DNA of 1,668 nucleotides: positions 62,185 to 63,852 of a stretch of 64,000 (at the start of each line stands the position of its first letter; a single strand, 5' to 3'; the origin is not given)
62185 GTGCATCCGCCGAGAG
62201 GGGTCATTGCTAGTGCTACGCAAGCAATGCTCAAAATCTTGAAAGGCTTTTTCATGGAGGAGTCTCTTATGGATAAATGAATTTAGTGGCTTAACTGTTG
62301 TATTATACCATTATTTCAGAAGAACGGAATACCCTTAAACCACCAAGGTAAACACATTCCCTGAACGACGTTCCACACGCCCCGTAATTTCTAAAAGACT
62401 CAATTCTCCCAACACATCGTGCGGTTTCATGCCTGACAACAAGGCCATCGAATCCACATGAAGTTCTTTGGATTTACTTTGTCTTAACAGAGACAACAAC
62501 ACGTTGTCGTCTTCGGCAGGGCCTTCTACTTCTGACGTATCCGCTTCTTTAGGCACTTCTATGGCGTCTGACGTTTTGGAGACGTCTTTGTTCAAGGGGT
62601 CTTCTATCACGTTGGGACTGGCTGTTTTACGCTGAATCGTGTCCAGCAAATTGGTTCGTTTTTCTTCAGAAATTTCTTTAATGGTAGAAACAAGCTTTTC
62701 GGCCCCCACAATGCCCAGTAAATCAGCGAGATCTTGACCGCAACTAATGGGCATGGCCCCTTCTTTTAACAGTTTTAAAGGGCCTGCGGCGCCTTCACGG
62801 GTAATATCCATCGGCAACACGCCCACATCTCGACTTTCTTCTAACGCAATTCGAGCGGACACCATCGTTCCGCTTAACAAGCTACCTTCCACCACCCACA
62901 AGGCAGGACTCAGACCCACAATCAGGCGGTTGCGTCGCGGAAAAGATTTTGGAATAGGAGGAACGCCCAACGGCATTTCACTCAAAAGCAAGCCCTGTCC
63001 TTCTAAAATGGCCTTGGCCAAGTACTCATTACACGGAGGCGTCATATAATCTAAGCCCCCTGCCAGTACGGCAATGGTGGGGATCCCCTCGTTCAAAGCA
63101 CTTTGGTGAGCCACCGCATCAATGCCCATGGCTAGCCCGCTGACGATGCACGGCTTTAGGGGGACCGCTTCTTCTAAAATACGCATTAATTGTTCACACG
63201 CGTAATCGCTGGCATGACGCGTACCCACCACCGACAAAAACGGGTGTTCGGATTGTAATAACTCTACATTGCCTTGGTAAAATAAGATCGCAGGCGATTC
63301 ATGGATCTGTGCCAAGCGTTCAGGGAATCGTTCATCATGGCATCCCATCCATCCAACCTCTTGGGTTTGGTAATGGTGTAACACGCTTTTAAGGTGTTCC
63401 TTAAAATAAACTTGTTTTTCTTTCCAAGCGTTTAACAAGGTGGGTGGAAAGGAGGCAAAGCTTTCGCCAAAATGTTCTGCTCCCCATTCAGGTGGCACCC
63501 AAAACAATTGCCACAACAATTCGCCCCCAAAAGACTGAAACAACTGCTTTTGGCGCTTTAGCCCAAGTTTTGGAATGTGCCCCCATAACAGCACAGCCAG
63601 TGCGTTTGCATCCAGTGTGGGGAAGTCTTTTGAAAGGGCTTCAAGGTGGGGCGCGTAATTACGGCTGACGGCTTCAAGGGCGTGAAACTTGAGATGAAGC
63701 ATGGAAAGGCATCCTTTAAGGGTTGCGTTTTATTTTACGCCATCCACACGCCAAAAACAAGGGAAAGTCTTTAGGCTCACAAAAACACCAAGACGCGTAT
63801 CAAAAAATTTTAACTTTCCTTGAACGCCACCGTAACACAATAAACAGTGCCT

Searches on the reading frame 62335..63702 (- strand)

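Call 74: search_protein_families(library=pfam, proteins=[window:62335-63702:-], max_evalue=0.00001)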
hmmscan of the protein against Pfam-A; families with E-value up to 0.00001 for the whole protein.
window:62335-63702:- (455 aa): 1 family
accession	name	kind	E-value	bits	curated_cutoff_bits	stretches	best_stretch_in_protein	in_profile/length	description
PF02481.21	DNA_processg_A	-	1.2e-63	214.6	29.6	1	112-319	3-210/212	DNA recombination-mediator protein A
